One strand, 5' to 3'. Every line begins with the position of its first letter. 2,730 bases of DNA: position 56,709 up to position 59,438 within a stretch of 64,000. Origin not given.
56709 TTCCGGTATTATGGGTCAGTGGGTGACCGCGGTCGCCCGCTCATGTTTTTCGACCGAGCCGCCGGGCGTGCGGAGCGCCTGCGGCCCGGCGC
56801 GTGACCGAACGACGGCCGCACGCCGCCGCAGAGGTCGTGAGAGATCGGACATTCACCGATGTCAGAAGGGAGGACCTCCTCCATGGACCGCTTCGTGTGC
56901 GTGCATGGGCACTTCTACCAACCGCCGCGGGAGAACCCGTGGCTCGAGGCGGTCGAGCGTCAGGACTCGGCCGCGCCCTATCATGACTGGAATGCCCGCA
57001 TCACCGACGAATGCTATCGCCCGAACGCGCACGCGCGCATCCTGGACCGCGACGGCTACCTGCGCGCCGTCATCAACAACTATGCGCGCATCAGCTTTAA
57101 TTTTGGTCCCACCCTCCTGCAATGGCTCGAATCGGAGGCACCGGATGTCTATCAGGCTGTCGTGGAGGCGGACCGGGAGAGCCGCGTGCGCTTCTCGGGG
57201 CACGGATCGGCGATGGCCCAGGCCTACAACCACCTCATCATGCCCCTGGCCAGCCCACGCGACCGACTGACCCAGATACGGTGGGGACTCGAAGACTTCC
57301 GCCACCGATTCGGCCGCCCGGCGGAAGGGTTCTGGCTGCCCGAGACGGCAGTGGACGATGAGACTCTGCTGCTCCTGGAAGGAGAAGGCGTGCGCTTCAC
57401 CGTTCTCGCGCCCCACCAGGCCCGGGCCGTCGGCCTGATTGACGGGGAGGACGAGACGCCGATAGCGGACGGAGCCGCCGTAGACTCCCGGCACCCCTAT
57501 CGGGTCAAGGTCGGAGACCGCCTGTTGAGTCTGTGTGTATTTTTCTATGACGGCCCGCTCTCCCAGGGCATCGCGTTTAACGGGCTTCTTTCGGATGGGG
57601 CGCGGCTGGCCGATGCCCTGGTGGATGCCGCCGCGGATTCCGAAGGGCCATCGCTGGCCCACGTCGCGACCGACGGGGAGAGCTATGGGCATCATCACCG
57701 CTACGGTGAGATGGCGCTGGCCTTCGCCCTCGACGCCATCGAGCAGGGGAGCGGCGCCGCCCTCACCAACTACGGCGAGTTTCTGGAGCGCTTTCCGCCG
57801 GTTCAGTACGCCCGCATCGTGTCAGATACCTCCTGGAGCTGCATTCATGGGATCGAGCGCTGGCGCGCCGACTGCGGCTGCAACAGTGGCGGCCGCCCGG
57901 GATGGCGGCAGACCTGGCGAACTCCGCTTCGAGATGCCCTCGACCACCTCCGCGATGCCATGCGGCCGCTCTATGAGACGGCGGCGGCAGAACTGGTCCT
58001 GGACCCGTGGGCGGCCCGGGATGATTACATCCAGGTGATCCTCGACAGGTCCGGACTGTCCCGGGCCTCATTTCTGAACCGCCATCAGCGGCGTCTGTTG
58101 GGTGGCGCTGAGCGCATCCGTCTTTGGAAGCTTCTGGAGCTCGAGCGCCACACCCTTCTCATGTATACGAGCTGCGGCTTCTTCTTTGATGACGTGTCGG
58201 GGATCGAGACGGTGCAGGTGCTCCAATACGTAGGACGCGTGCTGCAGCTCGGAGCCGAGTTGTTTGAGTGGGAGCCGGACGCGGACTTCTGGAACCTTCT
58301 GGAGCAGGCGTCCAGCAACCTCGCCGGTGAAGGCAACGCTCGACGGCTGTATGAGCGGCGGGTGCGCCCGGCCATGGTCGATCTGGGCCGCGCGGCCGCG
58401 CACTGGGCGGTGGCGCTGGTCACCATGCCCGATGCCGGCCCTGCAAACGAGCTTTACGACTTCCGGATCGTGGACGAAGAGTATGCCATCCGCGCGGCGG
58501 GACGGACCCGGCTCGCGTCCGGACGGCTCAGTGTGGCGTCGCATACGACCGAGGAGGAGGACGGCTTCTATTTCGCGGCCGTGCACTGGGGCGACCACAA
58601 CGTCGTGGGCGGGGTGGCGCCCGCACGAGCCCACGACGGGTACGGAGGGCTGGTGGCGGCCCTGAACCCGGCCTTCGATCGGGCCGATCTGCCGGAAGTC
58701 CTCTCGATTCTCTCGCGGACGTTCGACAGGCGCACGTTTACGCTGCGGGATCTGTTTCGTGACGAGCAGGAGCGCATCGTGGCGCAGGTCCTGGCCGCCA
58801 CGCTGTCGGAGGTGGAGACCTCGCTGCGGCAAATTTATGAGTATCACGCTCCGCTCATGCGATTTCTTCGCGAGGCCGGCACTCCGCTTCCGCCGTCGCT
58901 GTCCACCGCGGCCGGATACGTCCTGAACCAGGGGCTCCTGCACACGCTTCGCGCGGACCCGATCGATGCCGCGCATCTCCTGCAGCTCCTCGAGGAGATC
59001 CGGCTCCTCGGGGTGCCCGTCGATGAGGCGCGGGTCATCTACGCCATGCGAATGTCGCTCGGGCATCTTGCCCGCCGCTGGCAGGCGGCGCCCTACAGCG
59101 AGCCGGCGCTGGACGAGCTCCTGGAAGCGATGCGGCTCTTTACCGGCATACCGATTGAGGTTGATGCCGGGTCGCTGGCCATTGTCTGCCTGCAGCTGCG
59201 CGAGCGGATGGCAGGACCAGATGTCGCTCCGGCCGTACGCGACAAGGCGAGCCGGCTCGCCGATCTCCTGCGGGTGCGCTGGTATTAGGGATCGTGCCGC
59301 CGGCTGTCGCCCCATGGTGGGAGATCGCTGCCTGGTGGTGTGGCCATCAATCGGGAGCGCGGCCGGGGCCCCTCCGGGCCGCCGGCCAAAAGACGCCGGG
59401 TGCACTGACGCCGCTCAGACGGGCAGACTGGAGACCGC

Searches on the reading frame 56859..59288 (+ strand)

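Call 32: search_protein_families(library=ncbifam, proteins=[window:56859-59288:+], max_evalue=1e-10)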
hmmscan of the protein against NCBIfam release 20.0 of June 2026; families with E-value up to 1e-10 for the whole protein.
window:56859-59288:+ (809 aa): 0 families

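Call 55: search_protein_families(library=pfam, proteins=[window:56859-59288:+], max_evalue=0.01)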
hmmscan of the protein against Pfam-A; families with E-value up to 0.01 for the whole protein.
window:56859-59288:+ (809 aa): 2 families
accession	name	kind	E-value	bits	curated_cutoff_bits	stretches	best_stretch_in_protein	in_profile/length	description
PF12055.13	DUF3536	-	2.5e-93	313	25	1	349-633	1-284/284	Domain of unknown function (DUF3536)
PF03065.20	Glyco_hydro_57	-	1.5e-13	51.2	21.2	1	78-316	71-286/291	Glycosyl hydrolase family 57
